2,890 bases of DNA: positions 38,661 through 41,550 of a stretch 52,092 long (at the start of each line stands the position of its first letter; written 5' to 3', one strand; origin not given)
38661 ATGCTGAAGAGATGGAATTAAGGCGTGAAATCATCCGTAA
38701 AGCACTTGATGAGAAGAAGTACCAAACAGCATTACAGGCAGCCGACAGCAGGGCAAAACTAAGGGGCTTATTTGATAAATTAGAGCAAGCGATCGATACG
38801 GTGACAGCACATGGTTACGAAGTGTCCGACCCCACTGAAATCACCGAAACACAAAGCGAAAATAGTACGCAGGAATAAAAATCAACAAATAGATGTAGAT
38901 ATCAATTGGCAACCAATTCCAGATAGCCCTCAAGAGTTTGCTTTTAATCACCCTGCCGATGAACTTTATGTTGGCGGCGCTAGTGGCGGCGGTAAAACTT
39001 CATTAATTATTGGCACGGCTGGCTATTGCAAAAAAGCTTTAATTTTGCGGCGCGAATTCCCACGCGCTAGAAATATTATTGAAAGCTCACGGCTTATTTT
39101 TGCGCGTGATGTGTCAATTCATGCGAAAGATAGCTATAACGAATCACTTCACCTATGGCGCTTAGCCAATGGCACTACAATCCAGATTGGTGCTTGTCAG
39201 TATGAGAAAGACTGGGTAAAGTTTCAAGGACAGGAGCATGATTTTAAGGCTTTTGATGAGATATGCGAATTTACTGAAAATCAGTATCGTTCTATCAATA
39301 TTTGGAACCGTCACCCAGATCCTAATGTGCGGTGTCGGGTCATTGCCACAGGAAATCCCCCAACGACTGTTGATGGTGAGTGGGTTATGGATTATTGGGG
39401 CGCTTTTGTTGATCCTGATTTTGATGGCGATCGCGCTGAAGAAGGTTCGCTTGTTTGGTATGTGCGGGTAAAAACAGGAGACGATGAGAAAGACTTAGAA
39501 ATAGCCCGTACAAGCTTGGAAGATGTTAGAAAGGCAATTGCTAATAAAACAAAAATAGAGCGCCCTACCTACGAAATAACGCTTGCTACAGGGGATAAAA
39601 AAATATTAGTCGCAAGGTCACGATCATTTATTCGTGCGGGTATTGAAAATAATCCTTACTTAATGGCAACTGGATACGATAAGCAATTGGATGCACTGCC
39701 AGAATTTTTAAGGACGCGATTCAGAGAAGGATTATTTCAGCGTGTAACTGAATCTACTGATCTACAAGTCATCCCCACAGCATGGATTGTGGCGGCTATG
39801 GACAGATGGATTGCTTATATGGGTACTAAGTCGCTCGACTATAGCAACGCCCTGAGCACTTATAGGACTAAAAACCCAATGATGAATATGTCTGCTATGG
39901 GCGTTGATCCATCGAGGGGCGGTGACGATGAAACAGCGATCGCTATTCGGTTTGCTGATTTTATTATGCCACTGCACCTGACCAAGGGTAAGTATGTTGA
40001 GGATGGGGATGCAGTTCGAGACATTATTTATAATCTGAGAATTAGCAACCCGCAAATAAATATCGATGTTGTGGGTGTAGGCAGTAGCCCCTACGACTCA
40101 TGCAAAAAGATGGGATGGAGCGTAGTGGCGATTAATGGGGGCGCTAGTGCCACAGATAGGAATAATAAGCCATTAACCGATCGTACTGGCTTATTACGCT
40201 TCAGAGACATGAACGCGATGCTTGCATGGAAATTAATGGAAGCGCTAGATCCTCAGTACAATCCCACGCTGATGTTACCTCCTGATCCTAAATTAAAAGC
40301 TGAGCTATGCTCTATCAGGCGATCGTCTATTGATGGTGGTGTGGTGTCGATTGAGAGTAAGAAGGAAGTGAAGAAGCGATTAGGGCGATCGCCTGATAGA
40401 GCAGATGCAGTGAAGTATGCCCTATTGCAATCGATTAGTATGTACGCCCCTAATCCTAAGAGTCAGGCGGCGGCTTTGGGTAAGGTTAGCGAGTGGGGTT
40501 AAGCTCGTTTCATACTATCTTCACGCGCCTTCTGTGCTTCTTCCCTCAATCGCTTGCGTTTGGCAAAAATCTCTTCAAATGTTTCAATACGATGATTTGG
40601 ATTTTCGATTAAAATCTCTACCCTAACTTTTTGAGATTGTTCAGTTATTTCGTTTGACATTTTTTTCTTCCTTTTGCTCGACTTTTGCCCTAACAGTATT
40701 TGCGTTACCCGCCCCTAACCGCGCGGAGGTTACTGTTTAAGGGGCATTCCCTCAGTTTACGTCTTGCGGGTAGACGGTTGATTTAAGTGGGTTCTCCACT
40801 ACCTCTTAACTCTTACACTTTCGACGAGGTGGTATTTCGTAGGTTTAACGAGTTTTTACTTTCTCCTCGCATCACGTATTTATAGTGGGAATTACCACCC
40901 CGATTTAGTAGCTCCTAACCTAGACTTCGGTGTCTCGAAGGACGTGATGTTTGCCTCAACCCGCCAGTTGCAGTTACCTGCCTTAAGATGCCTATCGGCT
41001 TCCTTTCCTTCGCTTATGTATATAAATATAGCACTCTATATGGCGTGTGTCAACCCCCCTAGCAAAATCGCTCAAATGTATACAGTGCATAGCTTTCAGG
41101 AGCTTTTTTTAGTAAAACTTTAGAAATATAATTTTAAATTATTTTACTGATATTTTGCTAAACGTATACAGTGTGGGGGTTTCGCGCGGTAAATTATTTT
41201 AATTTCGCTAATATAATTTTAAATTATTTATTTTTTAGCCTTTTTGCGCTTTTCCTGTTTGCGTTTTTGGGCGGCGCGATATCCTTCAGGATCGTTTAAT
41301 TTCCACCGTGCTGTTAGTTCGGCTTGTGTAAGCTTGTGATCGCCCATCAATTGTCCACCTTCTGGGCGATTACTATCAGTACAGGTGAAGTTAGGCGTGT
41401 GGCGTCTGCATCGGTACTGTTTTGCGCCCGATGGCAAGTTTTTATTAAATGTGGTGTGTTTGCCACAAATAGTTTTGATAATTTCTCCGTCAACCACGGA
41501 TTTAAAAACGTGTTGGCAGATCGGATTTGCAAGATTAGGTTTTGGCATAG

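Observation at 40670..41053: Consensus promoter firing into a roughly 350-nt ORF-free, helix-rich region: candidate novel structured RNA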

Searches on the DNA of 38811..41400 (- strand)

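Call 5: search_rna_families(source=window, start=40400, end=41400, threshold=evalue, max_evalue=10, show_alignments=3)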
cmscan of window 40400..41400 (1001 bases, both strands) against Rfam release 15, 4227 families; matches with E-value up to 10: 4.
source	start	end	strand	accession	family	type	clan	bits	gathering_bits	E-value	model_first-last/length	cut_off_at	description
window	40677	40745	-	RF02682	HDV-F-prausnitzii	Gene; ribozyme;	-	28.2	44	0.0054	1-74/74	no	HDV ribozyme from F. prausnitzii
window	40587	40648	+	RF01611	ceN108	Gene; snRNA; snoRNA; CD-box;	-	15.7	50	4.1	1-70/70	no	Caenorhabditis snoRNA ceN108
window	41241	41348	-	RF01932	bxd_4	Gene; lncRNA;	-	15.6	40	4.8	1-106/106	no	Bithoraxoid conserved region 4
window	40774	40800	-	RF01072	TMV_UPD-PK3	Cis-reg;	-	11.8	34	7.1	1-31/31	no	Pseudoknot of upstream pseudoknot domain (UPD) of the 3'UTR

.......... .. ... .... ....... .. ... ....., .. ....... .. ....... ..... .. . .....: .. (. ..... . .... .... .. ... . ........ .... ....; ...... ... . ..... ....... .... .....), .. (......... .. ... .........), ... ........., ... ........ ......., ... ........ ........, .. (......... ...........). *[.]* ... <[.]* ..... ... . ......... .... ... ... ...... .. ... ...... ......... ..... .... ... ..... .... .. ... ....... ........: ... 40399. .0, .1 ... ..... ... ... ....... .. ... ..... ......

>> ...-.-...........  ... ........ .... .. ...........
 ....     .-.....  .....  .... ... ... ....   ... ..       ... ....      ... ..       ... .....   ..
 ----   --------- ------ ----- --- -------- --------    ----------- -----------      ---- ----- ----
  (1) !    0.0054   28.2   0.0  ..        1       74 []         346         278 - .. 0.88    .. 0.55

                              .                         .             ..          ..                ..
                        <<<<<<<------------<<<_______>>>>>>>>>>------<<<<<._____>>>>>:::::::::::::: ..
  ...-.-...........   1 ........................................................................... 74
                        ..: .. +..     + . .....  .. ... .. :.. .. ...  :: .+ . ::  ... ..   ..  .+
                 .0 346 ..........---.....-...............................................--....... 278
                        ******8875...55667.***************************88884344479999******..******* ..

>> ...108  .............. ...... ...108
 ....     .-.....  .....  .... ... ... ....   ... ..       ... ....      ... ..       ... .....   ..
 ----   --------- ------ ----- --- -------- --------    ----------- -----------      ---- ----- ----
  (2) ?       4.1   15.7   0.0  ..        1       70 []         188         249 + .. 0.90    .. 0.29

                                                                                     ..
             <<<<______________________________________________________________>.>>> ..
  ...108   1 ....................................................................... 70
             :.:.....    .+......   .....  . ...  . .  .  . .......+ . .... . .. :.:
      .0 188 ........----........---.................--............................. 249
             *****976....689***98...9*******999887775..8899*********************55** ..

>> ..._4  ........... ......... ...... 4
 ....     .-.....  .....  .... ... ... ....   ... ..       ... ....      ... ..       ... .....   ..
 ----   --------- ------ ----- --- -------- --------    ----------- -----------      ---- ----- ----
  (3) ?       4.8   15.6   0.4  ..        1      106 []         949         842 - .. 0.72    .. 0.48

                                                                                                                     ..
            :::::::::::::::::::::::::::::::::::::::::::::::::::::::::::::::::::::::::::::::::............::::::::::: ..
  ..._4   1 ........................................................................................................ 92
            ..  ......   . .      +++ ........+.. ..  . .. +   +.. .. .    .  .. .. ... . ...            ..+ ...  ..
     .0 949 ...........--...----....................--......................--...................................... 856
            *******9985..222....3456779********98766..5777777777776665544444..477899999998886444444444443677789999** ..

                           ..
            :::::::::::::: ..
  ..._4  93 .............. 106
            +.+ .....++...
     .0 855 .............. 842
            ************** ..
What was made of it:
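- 40692..40745 (-): Theta-type minimal HDV-like self-cleaving ribozyme.
- P1: 40745-40739 / 40717-40711
- J1/2: 40738
- P2: 40737-40731 / 40698-40692
- P3: 40730-40728 / 40720-40718
- L3 UCCGCGC: 40727-40721
- P1.1: C40726, C40725 with G40709, G40710
- L4 GUAACG: 40708-40703
- J4/2 CAAA: 40702-40699, with the putative catalytic C at 40702
- Predicted cleavage: between 40746 and G40745. Call 5: RF02682, 28.2 bits, below gathering.
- On tRNA-associated theta ribozymes (subgroup): The permissive 1-kb Rfam scan gives no tRNA match at E≤10 (call 5).
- On Rfam HDV-type families (RF02682 and relatives): 28.2 bits against 44 (call 5).
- Closest known: Rfam RF02682. Same: It is the best Rfam match, and P1, P3 and the L3 core align (call 5).
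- The Rfam HDV-type model RF02682 scores below its gathering threshold (28.2 against 44; call 5). Sub-threshold Rfam score (call 5).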

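Call 10: search_dna_similar(query=window:40480-41260:-, collection=phages, mode=distant, max_evalue=0.001)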
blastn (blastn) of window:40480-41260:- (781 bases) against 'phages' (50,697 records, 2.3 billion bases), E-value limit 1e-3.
No match.

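Call 21: search_rna_families(sources=[L001, L003, L004, L005, L006, L007, L008, L009], threshold=evalue, max_evalue=5)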
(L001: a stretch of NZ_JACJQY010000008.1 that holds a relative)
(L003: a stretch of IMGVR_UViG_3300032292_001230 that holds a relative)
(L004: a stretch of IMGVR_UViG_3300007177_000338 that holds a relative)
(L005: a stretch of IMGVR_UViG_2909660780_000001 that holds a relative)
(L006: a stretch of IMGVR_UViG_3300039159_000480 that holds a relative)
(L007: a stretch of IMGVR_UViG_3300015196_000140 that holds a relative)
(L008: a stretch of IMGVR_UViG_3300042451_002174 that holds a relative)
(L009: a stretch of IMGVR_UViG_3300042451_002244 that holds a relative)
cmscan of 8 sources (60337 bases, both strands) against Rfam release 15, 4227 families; matches with E-value up to 5: 21.
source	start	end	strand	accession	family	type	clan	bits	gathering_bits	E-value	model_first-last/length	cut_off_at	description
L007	780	852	+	RF00005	tRNA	Gene; tRNA;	CL00001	60.6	29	1.1e-10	1-71/71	no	tRNA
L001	2989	3048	-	RF03585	mir-3938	Gene; miRNA;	-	37.1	94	0.00043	1-88/88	no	mir-3938 microRNA precursor family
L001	3065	3124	-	RF03585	mir-3938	Gene; miRNA;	-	37.1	94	0.00043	1-88/88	no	mir-3938 microRNA precursor family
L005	2989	3048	-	RF03585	mir-3938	Gene; miRNA;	-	37.1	94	0.00043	1-88/88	no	mir-3938 microRNA precursor family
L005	3065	3124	-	RF03585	mir-3938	Gene; miRNA;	-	37.1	94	0.00043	1-88/88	no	mir-3938 microRNA precursor family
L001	3016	3097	+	RF03585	mir-3938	Gene; miRNA;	-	37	94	0.00048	1-88/88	no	mir-3938 microRNA precursor family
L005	3016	3097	+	RF03585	mir-3938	Gene; miRNA;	-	37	94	0.00048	1-88/88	no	mir-3938 microRNA precursor family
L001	2986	3051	+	RF00744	mir-361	Gene; miRNA;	-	33.2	70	0.003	1-71/71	no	mir-361 microRNA precursor family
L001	3062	3127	+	RF00744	mir-361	Gene; miRNA;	-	33.2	70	0.003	1-71/71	no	mir-361 microRNA precursor family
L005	2986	3051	+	RF00744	mir-361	Gene; miRNA;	-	33.2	70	0.003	1-71/71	no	mir-361 microRNA precursor family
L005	3062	3127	+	RF00744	mir-361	Gene; miRNA;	-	33.2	70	0.003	1-71/71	no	mir-361 microRNA precursor family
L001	3062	3127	-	RF00744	mir-361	Gene; miRNA;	-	32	70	0.0064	1-71/71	no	mir-361 microRNA precursor family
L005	3062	3127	-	RF00744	mir-361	Gene; miRNA;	-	32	70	0.0064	1-71/71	no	mir-361 microRNA precursor family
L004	6370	6425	-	RF02362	Yfr10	Gene; sRNA;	-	28.7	43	3.4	1-78/78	no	Cyanobacterial functional RNA 10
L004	5689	5724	-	RF00084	CsrC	Gene; sRNA;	CL00106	26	61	0.00067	209-244/255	no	CsrC RNA family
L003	6061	6117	-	RF02682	HDV-F-prausnitzii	Gene; ribozyme;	-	24.2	44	2.7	1-74/74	no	HDV ribozyme from F. prausnitzii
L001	3066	3121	-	RF03454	mir-1267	Gene; miRNA;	-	23.9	70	2.2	1-78/78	no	mir-1267 microRNA precursor family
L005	3066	3121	-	RF03454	mir-1267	Gene; miRNA;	-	23.9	70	2.2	1-78/78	no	mir-1267 microRNA precursor family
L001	2978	3058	-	RF04291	mir-368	Gene; miRNA;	CL00149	23.4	58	4.6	1-72/72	no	mir-368 microRNA precursor family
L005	2978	3058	-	RF04291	mir-368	Gene; miRNA;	CL00149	23.4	58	4.6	1-72/72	no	mir-368 microRNA precursor family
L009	2915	3000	-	RF02172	RFPL3-AS1_2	Gene; lncRNA;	-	18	40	3.2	1-71/71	no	RFPL3 antisense RNA 1 conserved region 2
